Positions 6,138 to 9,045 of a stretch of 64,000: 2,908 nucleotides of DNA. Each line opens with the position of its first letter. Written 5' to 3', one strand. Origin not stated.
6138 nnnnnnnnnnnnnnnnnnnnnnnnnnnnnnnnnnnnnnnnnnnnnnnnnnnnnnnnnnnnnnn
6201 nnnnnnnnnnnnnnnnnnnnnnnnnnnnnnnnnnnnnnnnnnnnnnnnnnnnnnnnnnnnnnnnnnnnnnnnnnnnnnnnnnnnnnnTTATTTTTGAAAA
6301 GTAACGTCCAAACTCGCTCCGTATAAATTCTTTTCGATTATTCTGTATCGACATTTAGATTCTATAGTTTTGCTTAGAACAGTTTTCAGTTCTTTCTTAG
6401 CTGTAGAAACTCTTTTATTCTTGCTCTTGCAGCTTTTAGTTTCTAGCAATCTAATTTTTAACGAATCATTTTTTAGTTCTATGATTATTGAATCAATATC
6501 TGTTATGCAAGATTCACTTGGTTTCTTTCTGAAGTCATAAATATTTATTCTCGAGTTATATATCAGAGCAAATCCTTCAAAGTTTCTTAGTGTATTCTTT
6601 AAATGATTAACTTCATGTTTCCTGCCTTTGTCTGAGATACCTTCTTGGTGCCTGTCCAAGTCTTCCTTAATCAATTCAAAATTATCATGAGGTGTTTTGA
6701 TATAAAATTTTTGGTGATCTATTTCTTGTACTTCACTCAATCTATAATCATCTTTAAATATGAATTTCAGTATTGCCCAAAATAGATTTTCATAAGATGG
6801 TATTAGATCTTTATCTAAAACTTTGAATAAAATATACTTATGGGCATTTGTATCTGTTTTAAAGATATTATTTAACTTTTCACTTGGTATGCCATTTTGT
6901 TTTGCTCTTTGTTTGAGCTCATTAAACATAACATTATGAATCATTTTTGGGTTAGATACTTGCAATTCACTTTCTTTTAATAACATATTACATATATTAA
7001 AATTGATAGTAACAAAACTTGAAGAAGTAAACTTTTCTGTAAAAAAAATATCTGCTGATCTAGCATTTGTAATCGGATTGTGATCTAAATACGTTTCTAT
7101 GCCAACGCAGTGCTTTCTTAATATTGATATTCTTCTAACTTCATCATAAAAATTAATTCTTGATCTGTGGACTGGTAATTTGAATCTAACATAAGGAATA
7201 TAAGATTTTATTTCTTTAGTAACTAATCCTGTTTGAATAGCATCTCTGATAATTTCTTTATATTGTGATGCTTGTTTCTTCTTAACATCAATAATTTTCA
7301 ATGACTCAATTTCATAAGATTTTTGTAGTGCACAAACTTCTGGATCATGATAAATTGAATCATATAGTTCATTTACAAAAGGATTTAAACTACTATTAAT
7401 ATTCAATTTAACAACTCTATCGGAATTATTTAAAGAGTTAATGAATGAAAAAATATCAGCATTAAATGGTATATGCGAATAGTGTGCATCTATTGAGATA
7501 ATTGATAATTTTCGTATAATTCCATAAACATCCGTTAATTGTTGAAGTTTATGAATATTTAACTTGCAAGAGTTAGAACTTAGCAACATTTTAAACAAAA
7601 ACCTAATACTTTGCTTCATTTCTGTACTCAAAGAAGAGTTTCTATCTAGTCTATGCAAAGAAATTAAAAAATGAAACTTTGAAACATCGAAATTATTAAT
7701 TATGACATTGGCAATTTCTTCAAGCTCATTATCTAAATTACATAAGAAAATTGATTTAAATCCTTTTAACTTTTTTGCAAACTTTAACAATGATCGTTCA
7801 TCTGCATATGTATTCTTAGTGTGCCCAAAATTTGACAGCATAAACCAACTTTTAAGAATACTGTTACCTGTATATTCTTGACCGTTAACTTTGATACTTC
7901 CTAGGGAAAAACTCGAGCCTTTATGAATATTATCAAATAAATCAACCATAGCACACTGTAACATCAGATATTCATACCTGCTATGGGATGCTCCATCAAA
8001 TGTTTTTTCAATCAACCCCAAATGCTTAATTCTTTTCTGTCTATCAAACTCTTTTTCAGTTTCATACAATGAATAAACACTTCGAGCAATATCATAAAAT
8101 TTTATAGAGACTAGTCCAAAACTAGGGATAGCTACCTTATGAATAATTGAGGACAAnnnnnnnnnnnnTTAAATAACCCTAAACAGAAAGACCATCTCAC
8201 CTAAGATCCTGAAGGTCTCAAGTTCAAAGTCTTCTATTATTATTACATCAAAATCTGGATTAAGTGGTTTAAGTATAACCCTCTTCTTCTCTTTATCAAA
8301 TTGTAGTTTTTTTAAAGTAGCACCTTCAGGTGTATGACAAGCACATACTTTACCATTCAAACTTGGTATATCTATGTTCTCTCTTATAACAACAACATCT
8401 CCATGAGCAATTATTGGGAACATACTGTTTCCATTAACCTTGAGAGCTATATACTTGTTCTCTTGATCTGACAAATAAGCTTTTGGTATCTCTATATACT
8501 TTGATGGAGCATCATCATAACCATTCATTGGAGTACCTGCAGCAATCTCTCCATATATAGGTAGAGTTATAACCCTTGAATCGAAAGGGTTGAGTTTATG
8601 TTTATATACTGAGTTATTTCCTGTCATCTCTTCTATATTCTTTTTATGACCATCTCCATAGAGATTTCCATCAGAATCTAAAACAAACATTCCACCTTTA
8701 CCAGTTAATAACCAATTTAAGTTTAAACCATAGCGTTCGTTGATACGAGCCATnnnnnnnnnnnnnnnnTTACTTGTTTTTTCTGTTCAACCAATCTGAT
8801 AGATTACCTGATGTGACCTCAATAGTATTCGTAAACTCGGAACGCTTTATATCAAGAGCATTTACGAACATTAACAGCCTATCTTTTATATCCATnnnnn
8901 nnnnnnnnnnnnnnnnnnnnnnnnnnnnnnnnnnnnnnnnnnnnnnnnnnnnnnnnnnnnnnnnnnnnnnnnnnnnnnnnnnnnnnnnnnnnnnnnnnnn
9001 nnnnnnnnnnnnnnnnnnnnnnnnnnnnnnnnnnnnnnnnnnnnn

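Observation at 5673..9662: Integrase-less immunity-region cassette: CI-like self-cleaving repressor and divergent Cro-like HTH with a nuclease-like passenger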

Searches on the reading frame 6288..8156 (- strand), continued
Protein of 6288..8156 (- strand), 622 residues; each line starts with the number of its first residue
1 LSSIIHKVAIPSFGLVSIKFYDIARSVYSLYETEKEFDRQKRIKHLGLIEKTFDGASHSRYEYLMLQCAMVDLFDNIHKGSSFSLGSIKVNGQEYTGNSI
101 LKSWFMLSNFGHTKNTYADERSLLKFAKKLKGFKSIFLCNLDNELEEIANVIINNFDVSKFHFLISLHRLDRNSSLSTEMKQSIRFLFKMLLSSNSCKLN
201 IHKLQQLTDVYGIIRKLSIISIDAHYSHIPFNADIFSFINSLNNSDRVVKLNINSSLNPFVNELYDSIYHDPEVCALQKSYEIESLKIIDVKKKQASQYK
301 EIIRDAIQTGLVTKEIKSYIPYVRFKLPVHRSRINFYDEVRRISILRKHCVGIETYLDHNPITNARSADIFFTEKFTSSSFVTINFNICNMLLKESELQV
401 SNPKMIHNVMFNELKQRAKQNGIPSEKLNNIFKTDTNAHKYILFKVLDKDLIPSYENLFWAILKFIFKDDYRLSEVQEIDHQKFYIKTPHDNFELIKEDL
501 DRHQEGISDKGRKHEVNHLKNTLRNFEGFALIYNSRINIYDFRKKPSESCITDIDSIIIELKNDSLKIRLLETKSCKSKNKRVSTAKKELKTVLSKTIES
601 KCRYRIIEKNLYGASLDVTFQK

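Call 89: search_protein_families(library=phrogs, proteins=[L011:3012-4556:-, L011:2137-3015:-, L011:4549-5010:-, L011:4991-5374:-, L011:5377-5637:-, L011:5724-6323:-, L011:6338-6823:-, L011:6831-7544:-, L011:7554-9596:-, L011:9596-9838:-], max_evalue=0.001)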
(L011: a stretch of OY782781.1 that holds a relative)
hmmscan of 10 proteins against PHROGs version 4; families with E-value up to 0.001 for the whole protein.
L011:3012-4556:- (514 aa): 2 families
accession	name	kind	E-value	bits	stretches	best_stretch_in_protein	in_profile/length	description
phrog_38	-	head and packaging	7.2e-59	201.2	1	31-507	253-713/760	terminase large subunit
phrog_5573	-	head and packaging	2.3e-13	51.2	1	272-495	12-232/250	terminase large subunit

L011:2137-3015:- (292 aa): 8 families
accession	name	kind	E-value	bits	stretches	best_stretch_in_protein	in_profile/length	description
phrog_241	-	head and packaging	9.1e-11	42.5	1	191-288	225-270/679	head morphogenesis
phrog_2841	-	head and packaging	4.6e-09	36.8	1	117-223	177-286/525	minor head protein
phrog_13868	-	unknown function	5.9e-09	36.4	1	127-256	169-289/359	-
phrog_6577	-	unknown function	1.3e-06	28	1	114-224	103-208/1066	-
phrog_115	-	head and packaging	3.2e-06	27.6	1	45-288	127-314/665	minor head protein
phrog_18054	-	unknown function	3.6e-05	24.4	0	173-288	211-321/333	-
phrog_30193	-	unknown function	0.00012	22.1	1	175-288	173-276/360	-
phrog_9907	-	head and packaging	0.00045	20.4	1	175-287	151-254/421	minor head protein and DNA pilot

L011:4549-5010:- (153 aa): 5 families
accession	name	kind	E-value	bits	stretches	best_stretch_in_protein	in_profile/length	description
phrog_4151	-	DNA, RNA and nucleotide metabolism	1.3e-10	42.4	1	1-118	1-125/154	DNA binding protein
phrog_1889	-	head and packaging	5e-07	30.5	1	4-51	3-52/276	terminase small subunit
phrog_2538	-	head and packaging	1.6e-05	26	1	6-71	3-70/129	terminase small subunit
phrog_2606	-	head and packaging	0.00045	20.6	1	4-62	3-62/310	terminase small subunit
phrog_57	-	head and packaging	0.00076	20.4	0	24-46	15-37/199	terminase small subunit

L011:4991-5374:- (127 aa): 0 families

L011:5377-5637:- (86 aa): 1 family
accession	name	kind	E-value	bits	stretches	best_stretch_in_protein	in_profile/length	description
phrog_66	-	integration and excision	0.0001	23.1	1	23-83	90-147/412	excisionase and transcriptional regulator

L011:5724-6323:- (199 aa): 1 family
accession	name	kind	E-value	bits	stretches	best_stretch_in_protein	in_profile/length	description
phrog_846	-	unknown function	2.6e-59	201.3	1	4-198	9-206/207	-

L011:6338-6823:- (161 aa): 2 families
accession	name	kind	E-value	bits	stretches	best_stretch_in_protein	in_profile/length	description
phrog_1687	-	transcription regulation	4.3e-05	24.5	0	84-134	5-55/162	MarR family transcrition regulator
phrog_142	-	moron, auxiliary metabolic gene and host takeover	0.00033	21.7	0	80-130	11-61/116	Ren-like exclusion protein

L011:6831-7544:- (237 aa): 3 families
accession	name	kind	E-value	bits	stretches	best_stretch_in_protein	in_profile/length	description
phrog_296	-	integration and excision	6.4e-28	98.8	1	7-229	299-510/626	DNA transposition protein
phrog_168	-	DNA, RNA and nucleotide metabolism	9.3e-07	29.8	1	14-217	28-210/314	clamp loader of DNA polymerase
phrog_11838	-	DNA, RNA and nucleotide metabolism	0.00014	22.2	1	5-217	15-205/420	clamp loader of DNA polymerase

L011:7554-9596:- (680 aa): 5 families
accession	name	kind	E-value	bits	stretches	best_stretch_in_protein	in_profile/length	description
phrog_310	-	integration and excision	2e-85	289.1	1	7-610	15-599/696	transposase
phrog_956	-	integration and excision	3.4e-11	43.8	1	301-556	62-289/436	transposase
phrog_18348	-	unknown function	1.3e-08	35.8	1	487-639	50-197/219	-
phrog_15639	-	unknown function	2.3e-07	31.4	1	369-652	13-298/301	-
phrog_157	-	integration and excision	0.00088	19.4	1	299-552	347-544/580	transposase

L011:9596-9838:- (80 aa): 0 families

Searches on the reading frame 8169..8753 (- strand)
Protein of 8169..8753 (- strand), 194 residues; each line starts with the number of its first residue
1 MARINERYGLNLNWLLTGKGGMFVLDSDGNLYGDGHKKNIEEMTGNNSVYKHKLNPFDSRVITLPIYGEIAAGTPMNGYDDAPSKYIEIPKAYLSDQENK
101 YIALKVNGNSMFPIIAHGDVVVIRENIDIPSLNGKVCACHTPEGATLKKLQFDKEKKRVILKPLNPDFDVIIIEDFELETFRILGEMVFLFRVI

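Call 6: search_protein_families(library=pfam, proteins=[window:8169-8753:-], max_evalue=1)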
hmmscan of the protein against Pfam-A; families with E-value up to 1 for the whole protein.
window:8169-8753:- (194 aa): 2 families
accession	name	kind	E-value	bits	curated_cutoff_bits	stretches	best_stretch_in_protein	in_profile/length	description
PF00717.28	Peptidase_S24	-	4.8e-21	75.1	23.3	1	65-188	1-116/116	Peptidase S24-like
PF07022.19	Phage_CI_repr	-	0.0021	18.8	22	1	1-23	43-65/65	Bacteriophage CI repressor helix-turn-helix domain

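Call 7: search_protein_families(library=padloc, proteins=[window:8169-8753:-], max_evalue=1)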
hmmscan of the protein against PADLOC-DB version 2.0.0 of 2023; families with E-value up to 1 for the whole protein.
window:8169-8753:- (194 aa): 0 families

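Call 10: search_protein_families(library=ncbifam, proteins=[window:8169-8753:-], max_evalue=1)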
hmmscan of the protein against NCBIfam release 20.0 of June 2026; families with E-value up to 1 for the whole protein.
window:8169-8753:- (194 aa): 5 families
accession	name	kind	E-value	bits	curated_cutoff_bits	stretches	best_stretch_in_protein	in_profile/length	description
TIGR00498.1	lexA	equivalog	1.1e-16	61.1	110.95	1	63-193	79-201/203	transcriptional repressor LexA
NF007621.2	PRK10276.1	subfamily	2.1e-07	31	110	1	81-184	10-107/115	translesion error-prone DNA polymerase V autoproteolytic subunit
TIGR02754.1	sod_Ni_protease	equivalog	0.0015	19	63.25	1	104-148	1-50/90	nickel-type superoxide dismutase maturation protease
NF048000.1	ECH1013_TF_S24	equivalog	0.03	14.2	300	1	100-192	112-202/204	ECH_1013 family putative transcriptional regulator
TIGR02228.1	sigpep_I_arch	equivalog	0.11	12.3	51.85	1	103-128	35-57/158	signal peptidase I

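Call 11: search_protein_families(library=phrogs, proteins=[window:8169-8753:-], max_evalue=1)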
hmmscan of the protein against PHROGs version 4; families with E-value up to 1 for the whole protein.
window:8169-8753:- (194 aa): 5 families
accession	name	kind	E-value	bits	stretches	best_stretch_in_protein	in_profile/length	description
phrog_4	-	transcription regulation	5e-28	99.2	1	3-191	179-336/400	transcriptional repressor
phrog_6201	-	transcription regulation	1.6e-10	41.9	1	95-191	22-115/121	CI-like repressor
phrog_811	-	DNA, RNA and nucleotide metabolism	1.3e-07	32.3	1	63-186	11-127/140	UmuD-like protein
phrog_8558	-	unknown function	1.4e-06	29.5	1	97-187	16-104/114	-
phrog_9710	-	unknown function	0.0094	17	1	3-24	63-84/95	-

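Call 38: search_protein_families(library=pfam, proteins=[L011:7554-9596:-, L011:6831-7544:-, L011:6338-6823:-, L011:5724-6323:-, L011:10743-11744:+, L013:10740-11972:-, L013:12475-14205:+, L009:10784-11308:+, L012:10823-11464:-, L008:1324-2397:+], max_evalue=0.01)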
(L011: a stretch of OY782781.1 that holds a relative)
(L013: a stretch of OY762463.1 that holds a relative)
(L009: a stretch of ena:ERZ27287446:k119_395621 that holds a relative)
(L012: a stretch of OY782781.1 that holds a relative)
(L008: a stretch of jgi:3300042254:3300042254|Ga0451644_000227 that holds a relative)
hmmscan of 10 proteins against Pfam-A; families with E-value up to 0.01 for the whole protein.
L011:7554-9596:- (680 aa): 2 families
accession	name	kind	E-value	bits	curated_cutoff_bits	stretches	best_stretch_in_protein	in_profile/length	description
PF09299.17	Mu-transpos_C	-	1.1e-18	67.5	21.7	1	494-553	2-61/61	Mu transposase, C-terminal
PF00665.32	rve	-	9.7e-07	29.4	32.6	1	295-373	22-97/102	Integrase core domain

L011:6831-7544:- (237 aa): 8 families
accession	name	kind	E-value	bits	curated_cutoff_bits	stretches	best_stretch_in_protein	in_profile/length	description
PF13401.12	AAA_22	-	1.6e-11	45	27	1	32-152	6-128/130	AAA domain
PF00004.35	AAA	-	8.4e-10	39.6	21.2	1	35-165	2-126/131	ATPase family associated with various cellular activities (AAA)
PF05621.17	TniB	-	3.9e-09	36.7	22.4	1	7-154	11-169/189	Bacterial TniB protein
PF13191.12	AAA_16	-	2.2e-05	25.5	32.6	1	20-122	13-145/167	AAA ATPase domain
PF13173.12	AAA_14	-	0.0001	22.7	27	1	35-141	6-93/129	AAA domain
PF13479.12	AAA_24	-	0.00067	20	27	1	35-123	6-78/195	AAA domain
PF01637.24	ATPase_2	-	0.0019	18.5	33.2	1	20-137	9-141/225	ATPase domain predominantly from Archaea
PF24883.2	NPHP3_N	-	0.0044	17.7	24.8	0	72-138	87-153/164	Nephrocystin 3, N-terminal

L011:6338-6823:- (161 aa): 4 families
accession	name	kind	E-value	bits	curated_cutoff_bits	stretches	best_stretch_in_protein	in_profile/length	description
PF01978.25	TrmB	-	6.6e-06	26.3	25.6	0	19-54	22-57/68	Sugar-specific transcriptional regulator TrmB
PF13545.12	HTH_Crp_2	-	7.8e-05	23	27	0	99-141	26-67/70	Crp-like helix-turn-helix domain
PF10007.15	DUF2250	-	0.0013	19.2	24.4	0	85-137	12-62/93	Uncharacterized protein conserved in archaea (DUF2250)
PF25212.1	HVO_A0114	-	0.0058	16.8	27.6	0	85-131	26-72/84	HVO_A0114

L011:5724-6323:- (199 aa): 1 family
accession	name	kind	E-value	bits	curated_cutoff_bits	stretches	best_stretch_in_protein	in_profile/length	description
PF11363.13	DUF3164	-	3.8e-55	187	23.7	1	8-197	2-193/194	Protein of unknown function (DUF3164)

L011:10743-11744:+ (333 aa): 1 family
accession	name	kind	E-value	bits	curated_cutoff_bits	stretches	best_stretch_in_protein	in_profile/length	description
PF11185.13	DUF2971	-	0.0016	20.2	22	1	196-213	1-18/89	Protein of unknown function (DUF2971)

L013:10740-11972:- (410 aa): 1 family
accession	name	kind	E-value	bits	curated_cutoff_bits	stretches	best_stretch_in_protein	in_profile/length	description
PF14279.12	HNH_5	-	8.6e-16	58.1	27.5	1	4-56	1-56/56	HNH endonuclease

L013:12475-14205:+ (576 aa): 6 families
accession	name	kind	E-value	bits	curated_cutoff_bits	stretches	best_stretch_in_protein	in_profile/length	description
PF13175.12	AAA_15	-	1.5e-28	100.9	32.1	1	1-337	1-374/374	AAA ATPase domain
PF13304.12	AAA_21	-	9.1e-18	65.8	27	1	27-337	4-303/304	AAA domain, putative AbiEii toxin, Type IV TA system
PF20469.4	OLD-like_TOPRIM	-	5.5e-15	56.1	23.2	1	424-489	1-67/67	Overcoming lysogenization defect protein-like, TOPRIM domain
PF02463.25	SMC_N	-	4e-07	30.1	40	1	2-43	1-45/220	RecF/RecN/SMC N terminal domain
PF11398.14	DUF2813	-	6.1e-05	23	21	1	18-339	18-327/372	Protein of unknown function (DUF2813)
PF13555.12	AAA_29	-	0.0068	16.6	27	0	5-42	3-42/61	P-loop containing region of AAA domain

L009:10784-11308:+ (174 aa): 1 family
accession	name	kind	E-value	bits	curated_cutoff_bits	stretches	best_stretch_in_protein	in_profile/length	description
PF03167.25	UDG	-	0.00018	22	24.3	1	39-145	8-101/141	Uracil DNA glycosylase superfamily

L012:10823-11464:- (213 aa): 0 families

L008:1324-2397:+ (357 aa): 1 family
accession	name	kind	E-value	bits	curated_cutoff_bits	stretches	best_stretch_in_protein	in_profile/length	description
PF22560.2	GMT-wHTH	-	3.4e-05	24.7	27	1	284-331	30-77/82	GMT-like wHTH domain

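Call 54: search_protein_families(library=padloc, proteins=[L015:10158-12086:+, L011:10743-11744:+, L009:10784-11308:+, L009:11295-12248:+, L008:1324-2397:+, L008:2384-3142:+, L013:10740-11972:-, L013:12475-14205:+, L012:10823-11464:-, L014:4086-4598:-], max_evalue=0.01)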
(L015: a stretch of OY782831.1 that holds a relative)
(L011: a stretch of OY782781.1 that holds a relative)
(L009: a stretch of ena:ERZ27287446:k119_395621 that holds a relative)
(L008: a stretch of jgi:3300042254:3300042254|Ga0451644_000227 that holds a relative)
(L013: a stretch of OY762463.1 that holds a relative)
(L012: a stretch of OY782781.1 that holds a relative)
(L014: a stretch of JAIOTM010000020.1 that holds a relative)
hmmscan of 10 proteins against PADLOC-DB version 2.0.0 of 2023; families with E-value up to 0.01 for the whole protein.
L015:10158-12086:+ (642 aa): 2 families
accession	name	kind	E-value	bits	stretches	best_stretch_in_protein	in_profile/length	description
PDLC05039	PDC-S56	-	2.5e-192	638.9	1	2-639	6-645/649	-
PDLC05038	PDC-S56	-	1.9e-40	137.3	2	19-454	17-459/578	-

L011:10743-11744:+ (333 aa): 4 families
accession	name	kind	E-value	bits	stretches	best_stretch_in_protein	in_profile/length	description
PDLC04990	PDC-S31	-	3.4e-41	139.7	1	91-323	6-254/259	-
PDLC04994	PDC-S31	-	1.6e-30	104.4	1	85-318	10-263/273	-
PDLC04991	PDC-S31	-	2e-27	94.2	1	93-318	2-195/208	-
PDLC04992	PDC-S31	-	1.6e-12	45.7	1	169-320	47-211/220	-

L009:10784-11308:+ (174 aa): 0 families

L009:11295-12248:+ (317 aa): 3 families
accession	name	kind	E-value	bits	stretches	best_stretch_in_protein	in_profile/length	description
PDLC03957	bSEFIR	-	6.6e-52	175.7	1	9-244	35-264/412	-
PDLC02421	Aga_TIR-PNTD1-PNTD2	-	4.5e-08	30.6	1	15-134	3-118/430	Class I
PDLC05062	PDC-S66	-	1.1e-05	23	1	10-82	143-216/282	-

L008:1324-2397:+ (357 aa): 4 families
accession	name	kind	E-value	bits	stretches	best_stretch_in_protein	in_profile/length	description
PDLC04566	PDC-M30A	-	1.3e-19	68.5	1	10-340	9-349/372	-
PDLC04567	PDC-M30A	-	8.2e-18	62.5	2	132-253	153-279/381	-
PDLC04636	PDC-M41A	-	3e-09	35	1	15-154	10-154/281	-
PDLC04635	PDC-M41A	-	3e-07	28.6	1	82-194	94-215/298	-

L008:2384-3142:+ (252 aa): 3 families
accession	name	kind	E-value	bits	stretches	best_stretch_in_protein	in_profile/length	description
PDLC04639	PDC-M41B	-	0.00082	16.8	1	12-64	3-59/241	-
PDLC00938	Cas3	-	0.0011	16.2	1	97-167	140-211/358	CRISPR-associated helicase Cas3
PDLC04569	PDC-M30B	-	0.0019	15.8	1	12-64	3-59/241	-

L013:10740-11972:- (410 aa): 0 families

L013:12475-14205:+ (576 aa): 88 families (the best 25 are shown)
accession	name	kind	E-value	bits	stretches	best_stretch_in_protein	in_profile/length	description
PDLC02358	Old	-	1.5e-56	190.4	2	2-343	3-335/578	Old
PDLC00070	GajA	-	5.9e-31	105.7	2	1-351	1-349/596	AAA ATPase domain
PDLC02979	AriA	-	7.9e-31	106.2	1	1-337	1-373/373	-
PDLC00065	GajA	-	2.1e-28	97.5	2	61-497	117-513/670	AAA ATPase domain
PDLC00096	GajA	-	1.9e-24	84.4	1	1-354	1-352/630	AAA ATPase domain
PDLC00066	GajA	-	3.2e-23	80.1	3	1-92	1-101/567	AAA ATPase domain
PDLC00069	GajA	-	5.1e-23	79.4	3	1-54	1-55/687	AAA ATPase domain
PDLC00091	GajA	-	1.7e-21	74.7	1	1-352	1-355/627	AAA ATPase domain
PDLC03878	NsnB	-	2.5e-20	71.5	1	4-360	3-302/345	-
PDLC00073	GajA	-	2.7e-20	70.9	1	1-440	1-405/589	AAA ATPase domain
PDLC00071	GajA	-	3.4e-20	70.4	2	1-340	1-325/588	AAA ATPase domain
PDLC02980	AriA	-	5.5e-20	70.5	1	26-337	3-303/304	-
PDLC00090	GajA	-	6.8e-20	69.3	1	1-337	1-364/659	AAA ATPase domain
PDLC00093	GajA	-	9.4e-20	68.9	3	257-342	346-442/736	AAA ATPase domain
PDLC00077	GajA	-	9.7e-20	68.6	3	79-339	133-382/616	AAA ATPase domain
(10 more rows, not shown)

L012:10823-11464:- (213 aa): 0 families

L014:4086-4598:- (170 aa): 0 families

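Call 89: search_protein_families(library=phrogs, proteins=[L011:3012-4556:-, L011:2137-3015:-, L011:4549-5010:-, L011:4991-5374:-, L011:5377-5637:-, L011:5724-6323:-, L011:6338-6823:-, L011:6831-7544:-, L011:7554-9596:-, L011:9596-9838:-], max_evalue=0.001)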
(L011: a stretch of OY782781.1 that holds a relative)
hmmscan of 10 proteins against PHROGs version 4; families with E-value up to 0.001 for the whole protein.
L011:3012-4556:- (514 aa): 2 families
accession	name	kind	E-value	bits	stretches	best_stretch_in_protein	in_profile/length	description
phrog_38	-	head and packaging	7.2e-59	201.2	1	31-507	253-713/760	terminase large subunit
phrog_5573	-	head and packaging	2.3e-13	51.2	1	272-495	12-232/250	terminase large subunit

L011:2137-3015:- (292 aa): 8 families
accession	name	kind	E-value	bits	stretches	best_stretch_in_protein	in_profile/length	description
phrog_241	-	head and packaging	9.1e-11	42.5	1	191-288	225-270/679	head morphogenesis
phrog_2841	-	head and packaging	4.6e-09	36.8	1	117-223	177-286/525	minor head protein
phrog_13868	-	unknown function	5.9e-09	36.4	1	127-256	169-289/359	-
phrog_6577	-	unknown function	1.3e-06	28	1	114-224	103-208/1066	-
phrog_115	-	head and packaging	3.2e-06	27.6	1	45-288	127-314/665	minor head protein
phrog_18054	-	unknown function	3.6e-05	24.4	0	173-288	211-321/333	-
phrog_30193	-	unknown function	0.00012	22.1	1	175-288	173-276/360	-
phrog_9907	-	head and packaging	0.00045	20.4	1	175-287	151-254/421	minor head protein and DNA pilot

L011:4549-5010:- (153 aa): 5 families
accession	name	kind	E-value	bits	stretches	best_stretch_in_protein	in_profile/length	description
phrog_4151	-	DNA, RNA and nucleotide metabolism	1.3e-10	42.4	1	1-118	1-125/154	DNA binding protein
phrog_1889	-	head and packaging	5e-07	30.5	1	4-51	3-52/276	terminase small subunit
phrog_2538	-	head and packaging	1.6e-05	26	1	6-71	3-70/129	terminase small subunit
phrog_2606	-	head and packaging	0.00045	20.6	1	4-62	3-62/310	terminase small subunit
phrog_57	-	head and packaging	0.00076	20.4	0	24-46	15-37/199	terminase small subunit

L011:4991-5374:- (127 aa): 0 families

L011:5377-5637:- (86 aa): 1 family
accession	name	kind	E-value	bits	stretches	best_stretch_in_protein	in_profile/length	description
phrog_66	-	integration and excision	0.0001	23.1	1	23-83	90-147/412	excisionase and transcriptional regulator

L011:5724-6323:- (199 aa): 1 family
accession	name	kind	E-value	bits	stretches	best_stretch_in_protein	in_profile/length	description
phrog_846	-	unknown function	2.6e-59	201.3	1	4-198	9-206/207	-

L011:6338-6823:- (161 aa): 2 families
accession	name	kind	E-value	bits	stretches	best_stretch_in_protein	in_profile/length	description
phrog_1687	-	transcription regulation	4.3e-05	24.5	0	84-134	5-55/162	MarR family transcrition regulator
phrog_142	-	moron, auxiliary metabolic gene and host takeover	0.00033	21.7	0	80-130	11-61/116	Ren-like exclusion protein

L011:6831-7544:- (237 aa): 3 families
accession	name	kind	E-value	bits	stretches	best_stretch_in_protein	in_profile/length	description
phrog_296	-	integration and excision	6.4e-28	98.8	1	7-229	299-510/626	DNA transposition protein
phrog_168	-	DNA, RNA and nucleotide metabolism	9.3e-07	29.8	1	14-217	28-210/314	clamp loader of DNA polymerase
phrog_11838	-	DNA, RNA and nucleotide metabolism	0.00014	22.2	1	5-217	15-205/420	clamp loader of DNA polymerase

L011:7554-9596:- (680 aa): 5 families
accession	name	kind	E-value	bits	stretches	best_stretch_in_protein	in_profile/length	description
phrog_310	-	integration and excision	2e-85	289.1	1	7-610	15-599/696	transposase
phrog_956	-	integration and excision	3.4e-11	43.8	1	301-556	62-289/436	transposase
phrog_18348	-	unknown function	1.3e-08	35.8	1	487-639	50-197/219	-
phrog_15639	-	unknown function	2.3e-07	31.4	1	369-652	13-298/301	-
phrog_157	-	integration and excision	0.00088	19.4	1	299-552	347-544/580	transposase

L011:9596-9838:- (80 aa): 0 families

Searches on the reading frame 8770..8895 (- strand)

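Call 6: search_protein_families(library=pfam, proteins=[window:8770-8895:-], max_evalue=1)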
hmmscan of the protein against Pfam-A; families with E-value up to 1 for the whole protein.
window:8770-8895:- (41 aa): 2 families
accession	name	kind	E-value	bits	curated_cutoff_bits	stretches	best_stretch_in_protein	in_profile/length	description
PF24852.1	DUF7726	-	0.022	15.3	26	1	6-40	13-47/73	Domain of unknown function (DUF7726)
PF17441.7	DUF5419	-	0.052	14.1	31.8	1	11-36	6-31/54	Family of unknown function (DUF5419)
